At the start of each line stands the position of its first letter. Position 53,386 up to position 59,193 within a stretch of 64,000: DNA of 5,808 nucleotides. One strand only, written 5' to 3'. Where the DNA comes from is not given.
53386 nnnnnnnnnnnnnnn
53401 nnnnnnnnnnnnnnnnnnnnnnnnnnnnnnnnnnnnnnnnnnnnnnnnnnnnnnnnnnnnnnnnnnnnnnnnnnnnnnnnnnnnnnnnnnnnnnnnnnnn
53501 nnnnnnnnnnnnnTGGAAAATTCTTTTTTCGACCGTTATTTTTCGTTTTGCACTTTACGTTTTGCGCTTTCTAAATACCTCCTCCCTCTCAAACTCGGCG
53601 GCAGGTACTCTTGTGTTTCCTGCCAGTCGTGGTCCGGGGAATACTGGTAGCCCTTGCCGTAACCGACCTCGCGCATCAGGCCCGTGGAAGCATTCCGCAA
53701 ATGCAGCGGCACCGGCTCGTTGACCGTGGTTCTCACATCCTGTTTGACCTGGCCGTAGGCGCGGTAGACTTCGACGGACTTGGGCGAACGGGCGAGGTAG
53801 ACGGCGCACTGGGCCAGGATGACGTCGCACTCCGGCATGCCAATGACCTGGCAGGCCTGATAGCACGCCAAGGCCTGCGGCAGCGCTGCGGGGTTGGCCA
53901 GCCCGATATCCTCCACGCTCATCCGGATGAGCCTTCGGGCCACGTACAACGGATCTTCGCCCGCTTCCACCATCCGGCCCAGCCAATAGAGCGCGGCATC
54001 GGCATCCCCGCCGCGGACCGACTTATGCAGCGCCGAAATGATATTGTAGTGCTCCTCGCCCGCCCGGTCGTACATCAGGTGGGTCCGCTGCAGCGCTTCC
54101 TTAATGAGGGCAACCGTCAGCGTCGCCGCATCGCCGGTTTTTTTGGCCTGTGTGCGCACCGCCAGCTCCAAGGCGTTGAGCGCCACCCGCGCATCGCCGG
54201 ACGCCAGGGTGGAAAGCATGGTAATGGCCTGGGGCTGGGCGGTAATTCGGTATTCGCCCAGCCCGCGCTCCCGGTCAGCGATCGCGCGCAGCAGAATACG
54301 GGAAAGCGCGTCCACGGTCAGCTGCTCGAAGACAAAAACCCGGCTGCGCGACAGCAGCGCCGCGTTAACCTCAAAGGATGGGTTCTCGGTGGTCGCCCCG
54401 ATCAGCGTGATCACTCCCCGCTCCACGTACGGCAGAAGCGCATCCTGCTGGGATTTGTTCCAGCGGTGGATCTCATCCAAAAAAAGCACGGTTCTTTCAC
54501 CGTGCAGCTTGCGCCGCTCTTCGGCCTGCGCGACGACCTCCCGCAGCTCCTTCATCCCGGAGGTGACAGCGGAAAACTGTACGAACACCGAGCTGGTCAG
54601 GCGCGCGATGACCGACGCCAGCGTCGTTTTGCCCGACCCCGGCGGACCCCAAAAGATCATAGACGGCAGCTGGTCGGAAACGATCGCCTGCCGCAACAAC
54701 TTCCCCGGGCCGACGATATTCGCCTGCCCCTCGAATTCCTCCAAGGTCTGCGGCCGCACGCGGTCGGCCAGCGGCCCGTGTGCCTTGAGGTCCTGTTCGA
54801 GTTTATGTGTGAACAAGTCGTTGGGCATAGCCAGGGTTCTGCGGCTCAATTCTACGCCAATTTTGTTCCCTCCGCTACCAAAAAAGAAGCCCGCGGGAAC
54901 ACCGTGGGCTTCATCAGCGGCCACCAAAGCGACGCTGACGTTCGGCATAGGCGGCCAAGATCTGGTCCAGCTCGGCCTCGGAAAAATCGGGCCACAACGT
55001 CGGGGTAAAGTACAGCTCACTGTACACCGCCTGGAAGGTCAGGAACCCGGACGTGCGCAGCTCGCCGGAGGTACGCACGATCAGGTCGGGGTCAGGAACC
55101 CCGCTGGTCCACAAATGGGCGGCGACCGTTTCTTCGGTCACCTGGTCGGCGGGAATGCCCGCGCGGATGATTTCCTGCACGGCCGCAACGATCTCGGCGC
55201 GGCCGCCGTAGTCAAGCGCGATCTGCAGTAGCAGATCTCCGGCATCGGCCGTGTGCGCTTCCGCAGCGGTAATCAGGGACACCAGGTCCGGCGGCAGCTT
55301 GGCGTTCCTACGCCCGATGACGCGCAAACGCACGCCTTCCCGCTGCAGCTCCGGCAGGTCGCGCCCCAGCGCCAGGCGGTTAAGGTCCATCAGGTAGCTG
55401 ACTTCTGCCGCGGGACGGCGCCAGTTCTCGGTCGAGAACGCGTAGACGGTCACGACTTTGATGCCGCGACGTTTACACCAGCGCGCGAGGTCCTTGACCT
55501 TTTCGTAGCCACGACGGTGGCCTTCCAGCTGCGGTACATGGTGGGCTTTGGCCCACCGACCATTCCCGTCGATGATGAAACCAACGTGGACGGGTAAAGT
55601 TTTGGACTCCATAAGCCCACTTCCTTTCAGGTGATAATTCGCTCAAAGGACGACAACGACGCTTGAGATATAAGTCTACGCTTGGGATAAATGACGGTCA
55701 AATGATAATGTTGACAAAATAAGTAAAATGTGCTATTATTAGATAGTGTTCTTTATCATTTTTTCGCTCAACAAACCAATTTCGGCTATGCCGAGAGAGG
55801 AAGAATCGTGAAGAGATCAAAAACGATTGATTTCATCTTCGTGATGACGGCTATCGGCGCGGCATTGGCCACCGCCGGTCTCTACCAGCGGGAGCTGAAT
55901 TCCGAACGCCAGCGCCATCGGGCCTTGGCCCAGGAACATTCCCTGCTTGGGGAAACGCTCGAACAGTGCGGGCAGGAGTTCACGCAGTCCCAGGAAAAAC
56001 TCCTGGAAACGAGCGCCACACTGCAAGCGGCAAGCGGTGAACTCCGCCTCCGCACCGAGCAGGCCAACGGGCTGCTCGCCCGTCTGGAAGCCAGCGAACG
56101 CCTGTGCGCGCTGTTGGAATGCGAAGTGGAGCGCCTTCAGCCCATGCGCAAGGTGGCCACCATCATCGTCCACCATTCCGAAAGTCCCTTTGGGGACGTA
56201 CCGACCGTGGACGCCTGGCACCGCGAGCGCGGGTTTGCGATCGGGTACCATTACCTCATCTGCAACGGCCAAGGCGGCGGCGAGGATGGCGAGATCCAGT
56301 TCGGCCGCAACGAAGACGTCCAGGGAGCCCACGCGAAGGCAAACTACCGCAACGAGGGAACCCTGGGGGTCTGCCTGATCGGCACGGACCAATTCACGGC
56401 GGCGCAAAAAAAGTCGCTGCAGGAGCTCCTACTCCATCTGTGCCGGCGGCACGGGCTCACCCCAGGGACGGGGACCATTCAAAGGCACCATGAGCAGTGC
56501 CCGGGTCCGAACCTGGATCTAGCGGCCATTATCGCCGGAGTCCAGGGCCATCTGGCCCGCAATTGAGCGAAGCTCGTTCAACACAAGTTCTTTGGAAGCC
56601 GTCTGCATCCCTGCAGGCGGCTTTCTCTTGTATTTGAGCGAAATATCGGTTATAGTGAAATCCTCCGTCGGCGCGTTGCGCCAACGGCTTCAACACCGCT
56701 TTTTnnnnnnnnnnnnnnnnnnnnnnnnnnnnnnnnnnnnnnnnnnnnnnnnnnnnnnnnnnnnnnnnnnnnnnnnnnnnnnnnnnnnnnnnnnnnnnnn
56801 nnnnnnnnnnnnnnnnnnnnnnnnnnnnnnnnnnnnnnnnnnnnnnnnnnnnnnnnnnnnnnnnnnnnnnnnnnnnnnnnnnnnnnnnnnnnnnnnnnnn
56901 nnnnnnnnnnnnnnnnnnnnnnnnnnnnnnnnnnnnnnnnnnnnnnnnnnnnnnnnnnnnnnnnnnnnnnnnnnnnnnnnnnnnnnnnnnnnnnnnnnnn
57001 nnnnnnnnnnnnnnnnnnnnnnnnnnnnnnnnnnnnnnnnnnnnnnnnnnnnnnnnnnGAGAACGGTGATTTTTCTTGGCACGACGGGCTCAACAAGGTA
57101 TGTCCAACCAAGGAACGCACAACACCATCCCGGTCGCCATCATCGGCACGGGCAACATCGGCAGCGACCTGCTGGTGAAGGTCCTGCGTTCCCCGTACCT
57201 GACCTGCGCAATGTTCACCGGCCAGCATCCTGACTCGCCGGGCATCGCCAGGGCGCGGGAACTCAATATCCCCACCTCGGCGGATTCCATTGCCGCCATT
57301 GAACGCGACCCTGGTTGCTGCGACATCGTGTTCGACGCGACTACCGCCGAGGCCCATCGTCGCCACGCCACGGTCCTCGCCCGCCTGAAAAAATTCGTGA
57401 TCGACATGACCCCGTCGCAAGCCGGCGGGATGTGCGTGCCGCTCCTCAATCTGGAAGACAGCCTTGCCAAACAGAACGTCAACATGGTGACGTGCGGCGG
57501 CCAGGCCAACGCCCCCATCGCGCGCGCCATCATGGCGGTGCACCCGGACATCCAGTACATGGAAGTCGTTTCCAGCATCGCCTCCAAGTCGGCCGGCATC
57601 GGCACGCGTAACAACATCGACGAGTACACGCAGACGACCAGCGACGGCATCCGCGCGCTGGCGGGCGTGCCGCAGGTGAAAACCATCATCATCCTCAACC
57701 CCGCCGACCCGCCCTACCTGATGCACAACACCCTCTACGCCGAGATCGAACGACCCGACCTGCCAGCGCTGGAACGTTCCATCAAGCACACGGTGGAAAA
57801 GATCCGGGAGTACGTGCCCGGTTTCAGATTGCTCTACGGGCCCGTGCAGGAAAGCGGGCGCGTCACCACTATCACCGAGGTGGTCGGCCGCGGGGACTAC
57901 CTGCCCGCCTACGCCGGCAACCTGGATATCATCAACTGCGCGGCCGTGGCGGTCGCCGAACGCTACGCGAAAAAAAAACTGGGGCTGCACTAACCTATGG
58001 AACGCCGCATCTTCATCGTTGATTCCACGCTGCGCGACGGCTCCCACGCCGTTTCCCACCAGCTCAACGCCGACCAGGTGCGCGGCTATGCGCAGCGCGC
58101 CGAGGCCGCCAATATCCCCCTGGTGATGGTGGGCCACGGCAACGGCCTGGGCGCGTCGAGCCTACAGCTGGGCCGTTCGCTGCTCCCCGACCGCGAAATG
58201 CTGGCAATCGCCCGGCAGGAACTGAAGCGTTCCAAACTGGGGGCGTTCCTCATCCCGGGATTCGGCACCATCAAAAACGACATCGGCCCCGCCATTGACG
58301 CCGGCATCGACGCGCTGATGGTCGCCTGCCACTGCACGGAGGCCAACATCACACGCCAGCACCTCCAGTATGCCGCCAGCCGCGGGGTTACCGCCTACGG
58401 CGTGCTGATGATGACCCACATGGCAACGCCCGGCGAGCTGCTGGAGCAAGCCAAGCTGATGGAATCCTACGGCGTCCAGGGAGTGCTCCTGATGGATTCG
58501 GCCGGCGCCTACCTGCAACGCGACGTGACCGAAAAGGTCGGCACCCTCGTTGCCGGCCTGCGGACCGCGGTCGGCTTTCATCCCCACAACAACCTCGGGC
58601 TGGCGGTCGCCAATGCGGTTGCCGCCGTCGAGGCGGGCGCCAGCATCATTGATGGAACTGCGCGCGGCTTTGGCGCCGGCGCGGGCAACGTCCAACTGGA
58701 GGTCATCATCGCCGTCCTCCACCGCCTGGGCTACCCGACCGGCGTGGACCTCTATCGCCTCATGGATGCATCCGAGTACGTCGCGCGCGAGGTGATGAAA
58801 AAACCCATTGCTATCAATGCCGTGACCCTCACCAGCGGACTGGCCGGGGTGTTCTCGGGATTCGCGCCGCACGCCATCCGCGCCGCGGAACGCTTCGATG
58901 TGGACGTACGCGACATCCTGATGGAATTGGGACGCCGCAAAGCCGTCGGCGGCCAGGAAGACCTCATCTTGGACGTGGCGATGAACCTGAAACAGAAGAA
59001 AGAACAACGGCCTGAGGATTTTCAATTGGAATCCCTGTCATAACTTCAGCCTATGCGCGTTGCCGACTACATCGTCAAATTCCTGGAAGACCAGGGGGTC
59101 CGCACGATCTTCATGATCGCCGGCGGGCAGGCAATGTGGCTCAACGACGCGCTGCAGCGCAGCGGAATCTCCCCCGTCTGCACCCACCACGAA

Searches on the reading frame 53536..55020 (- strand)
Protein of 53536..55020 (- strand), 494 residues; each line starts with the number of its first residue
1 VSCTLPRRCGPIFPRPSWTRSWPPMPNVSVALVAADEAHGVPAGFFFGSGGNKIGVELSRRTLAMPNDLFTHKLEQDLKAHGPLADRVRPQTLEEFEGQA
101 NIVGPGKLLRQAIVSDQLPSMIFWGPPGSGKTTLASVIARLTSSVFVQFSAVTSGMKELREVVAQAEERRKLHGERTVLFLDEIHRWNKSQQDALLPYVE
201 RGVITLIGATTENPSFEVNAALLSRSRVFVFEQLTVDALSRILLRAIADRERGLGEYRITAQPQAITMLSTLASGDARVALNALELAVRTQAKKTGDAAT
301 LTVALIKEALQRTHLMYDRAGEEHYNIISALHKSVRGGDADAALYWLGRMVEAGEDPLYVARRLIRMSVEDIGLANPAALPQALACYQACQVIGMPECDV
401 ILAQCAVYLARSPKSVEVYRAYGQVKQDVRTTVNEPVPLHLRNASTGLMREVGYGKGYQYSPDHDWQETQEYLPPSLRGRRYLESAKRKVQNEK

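Call 11: search_protein_families(library=pfam, proteins=[window:53536-55020:-], max_evalue=0.001)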
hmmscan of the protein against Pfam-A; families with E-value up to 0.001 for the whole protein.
window:53536-55020:- (494 aa): 12 families
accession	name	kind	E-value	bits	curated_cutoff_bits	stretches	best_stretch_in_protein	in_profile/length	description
PF12002.13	MgsA_C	-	2e-57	194.2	27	1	337-491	1-156/167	MgsA AAA+ ATPase C terminal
PF16193.11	AAA_assoc_2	-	2.6e-26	92.1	34.3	1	256-336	2-81/81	AAA C-terminal domain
PF00004.35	AAA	-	6.1e-15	56.3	21.2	1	121-228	1-125/131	ATPase family associated with various cellular activities (AAA)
PF05496.18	RuvB_N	-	1.2e-12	48.3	27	1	88-207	1-116/159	Holliday junction DNA helicase RuvB P-loop domain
PF07728.20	AAA_5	-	1.8e-07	31.7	22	1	121-213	2-104/139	AAA domain (dynein-related subfamily)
PF01078.27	Mg_chelatase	-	7.3e-06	26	20.3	0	120-145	24-49/207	Magnesium chelatase, subunit ChlI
PF00158.32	Sigma54_activat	-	7.8e-05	22.9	20.2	0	175-213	93-131/168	Sigma-54 interaction domain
PF13173.12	AAA_14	-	8.3e-05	23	27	1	121-192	5-79/129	AAA domain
PF13191.12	AAA_16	-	0.00013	22.9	32.6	0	112-152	18-63/167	AAA ATPase domain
PF07724.20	AAA_2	-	0.00032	21.2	27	1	119-205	4-105/166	AAA domain (Cdc48 subfamily)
PF14532.12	Sigma54_activ_2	-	0.00063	20.4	25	0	124-211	27-108/138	Sigma-54 interaction domain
PF13401.12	AAA_22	-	0.00076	20.2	27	0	120-193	7-84/130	AAA domain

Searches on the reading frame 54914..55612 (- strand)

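Call 11: search_protein_families(library=pfam, proteins=[window:54914-55612:-], max_evalue=0.001)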
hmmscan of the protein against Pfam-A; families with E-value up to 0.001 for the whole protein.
window:54914-55612:- (232 aa): 1 family
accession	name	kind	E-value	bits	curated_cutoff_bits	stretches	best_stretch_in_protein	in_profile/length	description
PF01255.24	Prenyltransf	-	4.9e-78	262.1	27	1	13-230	1-219/219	Putative undecaprenyl diphosphate synthase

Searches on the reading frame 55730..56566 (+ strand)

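Call 11: search_protein_families(library=pfam, proteins=[window:55730-56566:+], max_evalue=0.001)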
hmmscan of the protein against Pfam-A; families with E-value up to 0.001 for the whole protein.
window:55730-56566:+ (278 aa): 1 family
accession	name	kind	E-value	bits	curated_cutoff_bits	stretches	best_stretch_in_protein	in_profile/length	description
PF01510.30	Amidase_2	-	3e-14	53.9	26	1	140-260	3-131/131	N-acetylmuramoyl-L-alanine amidase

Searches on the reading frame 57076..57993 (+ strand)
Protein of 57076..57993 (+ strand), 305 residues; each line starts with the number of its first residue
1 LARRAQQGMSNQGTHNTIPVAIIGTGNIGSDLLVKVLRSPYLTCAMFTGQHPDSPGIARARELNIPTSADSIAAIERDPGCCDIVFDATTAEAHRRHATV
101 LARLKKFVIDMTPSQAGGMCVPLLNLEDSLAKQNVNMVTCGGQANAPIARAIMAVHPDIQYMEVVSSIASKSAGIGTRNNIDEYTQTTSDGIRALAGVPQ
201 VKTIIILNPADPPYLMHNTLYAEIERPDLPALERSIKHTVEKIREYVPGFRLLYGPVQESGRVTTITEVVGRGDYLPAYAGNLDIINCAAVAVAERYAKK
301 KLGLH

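Call 76: search_protein_families(library=pfam, proteins=[window:57076-57993:+], max_evalue=0.1)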
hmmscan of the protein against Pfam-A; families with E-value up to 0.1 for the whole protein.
window:57076-57993:+ (305 aa): 4 families
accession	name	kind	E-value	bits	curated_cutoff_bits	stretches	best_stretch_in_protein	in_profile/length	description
PF09290.16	AcetDehyd-dimer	-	6.2e-46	156.5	26.6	1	140-277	1-138/138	Prokaryotic acetaldehyde dehydrogenase, dimerisation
PF01118.30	Semialdhyde_dh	-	7.2e-06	26.8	26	1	20-113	2-98/121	Semialdehyde dehydrogenase, NAD binding domain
PF01408.29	GFO_IDH_MocA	-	1.6e-05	26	24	1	20-109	3-90/120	Oxidoreductase family, NAD-binding Rossmann fold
PF01113.26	DapB_N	-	0.049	14.2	25.6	0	18-106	1-92/124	Dihydrodipicolinate reductase, N-terminus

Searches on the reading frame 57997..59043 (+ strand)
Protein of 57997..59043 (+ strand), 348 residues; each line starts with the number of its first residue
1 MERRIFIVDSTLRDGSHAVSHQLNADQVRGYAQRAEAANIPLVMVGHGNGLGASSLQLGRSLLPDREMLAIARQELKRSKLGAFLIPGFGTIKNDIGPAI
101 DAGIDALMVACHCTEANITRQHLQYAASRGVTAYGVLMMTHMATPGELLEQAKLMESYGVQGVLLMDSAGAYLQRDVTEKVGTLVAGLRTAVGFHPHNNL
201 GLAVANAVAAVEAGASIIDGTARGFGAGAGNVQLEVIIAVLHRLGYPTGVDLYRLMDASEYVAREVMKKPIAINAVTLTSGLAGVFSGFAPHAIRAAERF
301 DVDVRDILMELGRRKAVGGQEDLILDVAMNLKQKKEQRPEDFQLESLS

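Call 19: search_protein_families(library=pfam, proteins=[window:57997-59043:+], max_evalue=0.001)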
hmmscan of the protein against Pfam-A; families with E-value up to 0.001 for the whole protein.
window:57997-59043:+ (348 aa): 2 families
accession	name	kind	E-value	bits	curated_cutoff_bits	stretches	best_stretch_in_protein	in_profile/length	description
PF00682.25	HMGL-like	-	1.1e-37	130.3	29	1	5-262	2-260/260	HMGL-like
PF07836.16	DmpG_comm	-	1.7e-27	95.2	27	1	273-333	3-63/63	DmpG-like communication domain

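Call 27: search_protein_families(library=ncbifam, proteins=[window:57997-59043:+], max_evalue=1e-10)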
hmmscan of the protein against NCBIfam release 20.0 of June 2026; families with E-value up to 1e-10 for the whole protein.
window:57997-59043:+ (348 aa): 18 families
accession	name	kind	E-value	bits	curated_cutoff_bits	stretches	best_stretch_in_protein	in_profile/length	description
NF006049.0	PRK08195.1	subfamily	4.7e-132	440.2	229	1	2-337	5-341/344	4-hyroxy-2-oxovalerate/4-hydroxy-2-oxopentanoic acid aldolase,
TIGR03217.1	4OH_2_O_val_ald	equivalog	3.2e-119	398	286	1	4-334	2-333/334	4-hydroxy-2-oxovalerate aldolase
NF002085.0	PRK00915.1-2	subfamily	5.2e-20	71.7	517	1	81-264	75-273/504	2-isopropylmalate synthase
TIGR02660.1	nifV_homocitr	equivalog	1.9e-19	70.2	462.9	1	5-266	2-263/365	homocitrate synthase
TIGR02090.1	LEU1_arch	subfamily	1.2e-18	67.4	484.75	1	91-264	72-260/363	isopropylmalate/citramalate/homocitrate synthases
TIGR02146.1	LysS_fung_arch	equivalog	3.1e-18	66.2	413.55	1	121-262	114-256/344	homocitrate synthase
NF041069.1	IPMS_Sufob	equivalog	4.8e-16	59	600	1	7-273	3-270/371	isopropylmalate synthase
NF002086.0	PRK00915.1-3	equivalog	2.7e-15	55.9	532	1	189-262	198-275/516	2-isopropylmalate synthase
NF002084.0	PRK00915.1-1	equivalog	3e-15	55.8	748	1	190-276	197-286/523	2-isopropylmalate synthase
TIGR00973.1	leuA_bact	equivalog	2e-14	53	598.7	1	190-264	194-272/494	2-isopropylmalate synthase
TIGR00977.1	citramal_synth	equivalog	2e-14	52.8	450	1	149-270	157-281/526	citramalate synthase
NF002087.0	PRK00915.1-4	equivalog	6.6e-14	51.3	729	1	192-264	201-277/516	2-isopropylmalate synthase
NF006761.0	PRK09282.1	domain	6.9e-14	51.2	402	1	130-271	136-278/591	pyruvate carboxylase subunit B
NF002088.0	PRK00915.1-5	equivalog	8.2e-13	47.7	697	1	191-243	197-250/514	2-isopropylmalate synthase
NF008985.0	PRK12331.1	equivalog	3.4e-12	45.9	718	1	99-263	105-271/465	oxaloacetate decarboxylase subunit alpha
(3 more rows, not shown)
